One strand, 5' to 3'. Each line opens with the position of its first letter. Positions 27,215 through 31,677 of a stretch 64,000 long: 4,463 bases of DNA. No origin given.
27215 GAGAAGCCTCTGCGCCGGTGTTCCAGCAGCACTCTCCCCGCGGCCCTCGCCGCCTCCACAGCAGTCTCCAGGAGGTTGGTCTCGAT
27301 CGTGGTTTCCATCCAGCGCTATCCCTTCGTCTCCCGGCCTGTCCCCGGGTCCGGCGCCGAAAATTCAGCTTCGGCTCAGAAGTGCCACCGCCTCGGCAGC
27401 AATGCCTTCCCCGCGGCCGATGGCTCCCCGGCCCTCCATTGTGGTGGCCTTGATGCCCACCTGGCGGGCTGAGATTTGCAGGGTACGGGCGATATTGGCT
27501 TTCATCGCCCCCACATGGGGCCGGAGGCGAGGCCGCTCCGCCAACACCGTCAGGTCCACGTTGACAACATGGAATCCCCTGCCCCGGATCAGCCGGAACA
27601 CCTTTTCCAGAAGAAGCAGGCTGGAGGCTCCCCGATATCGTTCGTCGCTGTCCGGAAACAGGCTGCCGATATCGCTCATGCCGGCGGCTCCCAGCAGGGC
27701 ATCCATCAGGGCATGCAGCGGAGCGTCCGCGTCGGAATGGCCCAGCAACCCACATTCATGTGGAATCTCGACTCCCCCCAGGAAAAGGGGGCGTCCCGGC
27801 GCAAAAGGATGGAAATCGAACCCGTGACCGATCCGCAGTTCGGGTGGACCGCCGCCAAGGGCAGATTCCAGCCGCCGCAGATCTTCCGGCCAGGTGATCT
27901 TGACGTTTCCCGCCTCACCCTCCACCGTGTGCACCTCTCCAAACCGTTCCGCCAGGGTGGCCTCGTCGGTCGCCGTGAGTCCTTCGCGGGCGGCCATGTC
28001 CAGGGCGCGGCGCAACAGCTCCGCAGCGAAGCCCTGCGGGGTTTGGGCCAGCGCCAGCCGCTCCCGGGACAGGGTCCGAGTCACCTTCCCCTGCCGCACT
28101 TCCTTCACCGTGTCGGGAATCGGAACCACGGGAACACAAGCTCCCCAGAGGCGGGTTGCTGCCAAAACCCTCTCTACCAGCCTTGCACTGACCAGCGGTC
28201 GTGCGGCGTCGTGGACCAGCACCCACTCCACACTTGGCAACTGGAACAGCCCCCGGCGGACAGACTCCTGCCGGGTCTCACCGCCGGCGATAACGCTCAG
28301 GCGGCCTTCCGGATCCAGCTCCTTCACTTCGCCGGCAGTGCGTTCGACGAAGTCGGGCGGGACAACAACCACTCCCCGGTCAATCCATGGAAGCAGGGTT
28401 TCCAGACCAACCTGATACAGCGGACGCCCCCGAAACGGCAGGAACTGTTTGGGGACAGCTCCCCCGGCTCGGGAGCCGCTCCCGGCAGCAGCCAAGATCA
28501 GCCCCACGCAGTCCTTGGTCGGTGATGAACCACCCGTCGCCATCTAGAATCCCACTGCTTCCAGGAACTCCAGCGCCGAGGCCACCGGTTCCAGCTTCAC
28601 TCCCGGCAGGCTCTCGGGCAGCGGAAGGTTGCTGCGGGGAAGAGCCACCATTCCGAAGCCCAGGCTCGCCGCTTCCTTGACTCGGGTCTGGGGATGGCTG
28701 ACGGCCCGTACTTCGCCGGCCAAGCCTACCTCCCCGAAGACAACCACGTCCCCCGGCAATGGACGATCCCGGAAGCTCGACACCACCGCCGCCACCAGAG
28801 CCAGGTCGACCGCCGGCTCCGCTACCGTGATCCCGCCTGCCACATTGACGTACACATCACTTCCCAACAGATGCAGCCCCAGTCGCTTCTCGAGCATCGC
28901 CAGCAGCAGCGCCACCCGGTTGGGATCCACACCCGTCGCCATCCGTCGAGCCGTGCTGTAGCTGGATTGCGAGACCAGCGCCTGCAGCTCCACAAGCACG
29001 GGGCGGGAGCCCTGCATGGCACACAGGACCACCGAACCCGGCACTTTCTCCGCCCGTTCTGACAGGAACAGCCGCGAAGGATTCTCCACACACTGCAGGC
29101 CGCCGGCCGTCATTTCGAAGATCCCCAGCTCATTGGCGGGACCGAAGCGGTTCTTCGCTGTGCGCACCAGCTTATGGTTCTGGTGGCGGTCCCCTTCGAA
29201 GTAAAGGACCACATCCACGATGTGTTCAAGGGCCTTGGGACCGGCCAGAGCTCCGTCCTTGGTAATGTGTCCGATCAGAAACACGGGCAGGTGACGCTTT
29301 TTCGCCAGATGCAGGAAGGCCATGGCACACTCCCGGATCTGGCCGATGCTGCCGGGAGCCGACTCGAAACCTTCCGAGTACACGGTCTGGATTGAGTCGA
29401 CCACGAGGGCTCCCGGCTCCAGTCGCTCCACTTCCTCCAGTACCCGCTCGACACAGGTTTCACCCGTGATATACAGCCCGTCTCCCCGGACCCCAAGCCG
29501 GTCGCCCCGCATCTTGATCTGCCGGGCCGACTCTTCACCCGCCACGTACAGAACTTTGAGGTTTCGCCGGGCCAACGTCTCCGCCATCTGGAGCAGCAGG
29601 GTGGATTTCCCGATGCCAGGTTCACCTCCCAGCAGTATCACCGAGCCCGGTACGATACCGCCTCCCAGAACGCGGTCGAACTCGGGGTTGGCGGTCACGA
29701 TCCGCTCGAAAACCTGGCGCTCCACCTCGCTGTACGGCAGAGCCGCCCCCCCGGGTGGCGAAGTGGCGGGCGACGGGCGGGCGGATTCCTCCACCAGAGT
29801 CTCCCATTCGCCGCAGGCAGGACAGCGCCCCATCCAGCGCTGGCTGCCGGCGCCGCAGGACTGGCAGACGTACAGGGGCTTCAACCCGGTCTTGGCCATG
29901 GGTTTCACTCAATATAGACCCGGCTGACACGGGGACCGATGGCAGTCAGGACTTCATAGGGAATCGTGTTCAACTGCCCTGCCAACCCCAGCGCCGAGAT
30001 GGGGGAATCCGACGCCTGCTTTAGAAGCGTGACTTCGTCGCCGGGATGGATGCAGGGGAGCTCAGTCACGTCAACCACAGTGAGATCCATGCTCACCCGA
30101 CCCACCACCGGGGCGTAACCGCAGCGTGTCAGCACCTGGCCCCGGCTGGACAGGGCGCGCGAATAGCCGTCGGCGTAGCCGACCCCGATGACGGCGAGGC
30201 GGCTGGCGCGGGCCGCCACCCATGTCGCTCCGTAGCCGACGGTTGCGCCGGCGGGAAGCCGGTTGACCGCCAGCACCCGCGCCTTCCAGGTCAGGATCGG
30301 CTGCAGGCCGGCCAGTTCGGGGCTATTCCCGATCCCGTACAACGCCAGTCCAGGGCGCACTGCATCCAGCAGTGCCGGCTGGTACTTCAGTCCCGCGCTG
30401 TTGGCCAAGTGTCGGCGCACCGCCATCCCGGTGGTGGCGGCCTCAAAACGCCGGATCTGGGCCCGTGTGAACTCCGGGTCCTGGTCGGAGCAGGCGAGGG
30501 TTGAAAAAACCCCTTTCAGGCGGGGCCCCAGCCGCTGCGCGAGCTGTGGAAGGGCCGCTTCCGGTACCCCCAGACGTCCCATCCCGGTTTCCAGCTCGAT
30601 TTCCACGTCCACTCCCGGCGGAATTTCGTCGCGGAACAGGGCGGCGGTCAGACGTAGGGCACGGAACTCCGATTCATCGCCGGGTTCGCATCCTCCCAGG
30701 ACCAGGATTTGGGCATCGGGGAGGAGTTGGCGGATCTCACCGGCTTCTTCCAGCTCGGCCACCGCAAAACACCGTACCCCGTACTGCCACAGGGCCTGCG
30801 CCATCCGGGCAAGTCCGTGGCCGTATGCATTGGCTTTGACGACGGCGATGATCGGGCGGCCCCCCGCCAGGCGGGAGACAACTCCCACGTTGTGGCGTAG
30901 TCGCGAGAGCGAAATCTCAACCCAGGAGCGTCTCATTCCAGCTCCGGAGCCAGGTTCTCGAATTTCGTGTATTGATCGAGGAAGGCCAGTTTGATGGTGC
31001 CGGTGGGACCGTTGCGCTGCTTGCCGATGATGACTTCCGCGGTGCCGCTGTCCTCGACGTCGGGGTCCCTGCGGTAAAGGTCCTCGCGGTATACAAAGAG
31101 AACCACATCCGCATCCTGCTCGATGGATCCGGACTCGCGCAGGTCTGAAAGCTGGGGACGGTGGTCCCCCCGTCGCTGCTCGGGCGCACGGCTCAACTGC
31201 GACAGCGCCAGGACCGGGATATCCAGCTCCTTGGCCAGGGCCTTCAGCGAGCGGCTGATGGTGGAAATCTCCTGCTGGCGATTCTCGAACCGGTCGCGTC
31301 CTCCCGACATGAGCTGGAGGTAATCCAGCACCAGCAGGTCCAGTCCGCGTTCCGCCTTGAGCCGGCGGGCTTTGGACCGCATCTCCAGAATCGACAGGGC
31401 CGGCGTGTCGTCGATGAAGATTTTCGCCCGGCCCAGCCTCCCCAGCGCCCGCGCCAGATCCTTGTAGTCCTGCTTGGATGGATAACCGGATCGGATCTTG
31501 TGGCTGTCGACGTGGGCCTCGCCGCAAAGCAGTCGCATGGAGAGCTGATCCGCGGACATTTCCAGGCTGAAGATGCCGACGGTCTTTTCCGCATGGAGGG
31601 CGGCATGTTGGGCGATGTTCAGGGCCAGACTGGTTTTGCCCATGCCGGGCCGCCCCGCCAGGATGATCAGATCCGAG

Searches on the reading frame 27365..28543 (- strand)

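Call 47: search_protein_families(library=pfam, proteins=[window:27365-28543:-], max_evalue=0.00001)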
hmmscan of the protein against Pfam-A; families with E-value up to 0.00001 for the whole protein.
window:27365-28543:- (392 aa): 3 families
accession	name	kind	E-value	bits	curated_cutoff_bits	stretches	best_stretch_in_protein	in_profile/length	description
PF02542.21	YgbB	-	4.6e-62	209.4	26.7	1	236-389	1-154/155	YgbB family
PF01128.25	IspD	-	8.4e-52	176.5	27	1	15-227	3-217/221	2-C-methyl-D-erythritol 4-phosphate cytidylyltransferase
PF12804.13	NTP_transf_3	-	1.4e-11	45.3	27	1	15-141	2-122/160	MobA-like NTP transferase domain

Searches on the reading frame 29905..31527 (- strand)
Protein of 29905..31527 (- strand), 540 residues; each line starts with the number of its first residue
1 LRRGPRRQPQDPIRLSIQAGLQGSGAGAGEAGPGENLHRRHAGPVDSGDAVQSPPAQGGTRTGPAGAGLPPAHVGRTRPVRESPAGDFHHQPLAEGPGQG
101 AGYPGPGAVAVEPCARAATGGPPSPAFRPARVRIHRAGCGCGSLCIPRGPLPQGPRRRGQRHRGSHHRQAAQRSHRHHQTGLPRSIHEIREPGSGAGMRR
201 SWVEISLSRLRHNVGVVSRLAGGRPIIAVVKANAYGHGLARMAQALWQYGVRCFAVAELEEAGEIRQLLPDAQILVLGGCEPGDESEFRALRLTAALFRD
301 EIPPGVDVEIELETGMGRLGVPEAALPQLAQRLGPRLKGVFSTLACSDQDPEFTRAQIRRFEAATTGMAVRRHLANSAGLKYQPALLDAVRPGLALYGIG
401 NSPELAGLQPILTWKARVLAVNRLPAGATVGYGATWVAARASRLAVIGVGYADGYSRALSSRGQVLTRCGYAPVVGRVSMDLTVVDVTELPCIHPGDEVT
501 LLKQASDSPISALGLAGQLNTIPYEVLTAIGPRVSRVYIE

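Call 47: search_protein_families(library=pfam, proteins=[window:29905-31527:-], max_evalue=0.00001)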
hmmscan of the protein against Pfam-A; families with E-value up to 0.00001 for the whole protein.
window:29905-31527:- (540 aa): 2 families
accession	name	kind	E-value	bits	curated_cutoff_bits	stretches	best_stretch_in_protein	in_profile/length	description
PF01168.26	Ala_racemase_N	-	1.6e-46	159.2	24.1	1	205-399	1-218/220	Alanine racemase, N-terminal domain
PF00842.27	Ala_racemase_C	-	7.4e-42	142.4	25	1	412-538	2-127/127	Alanine racemase, C-terminal domain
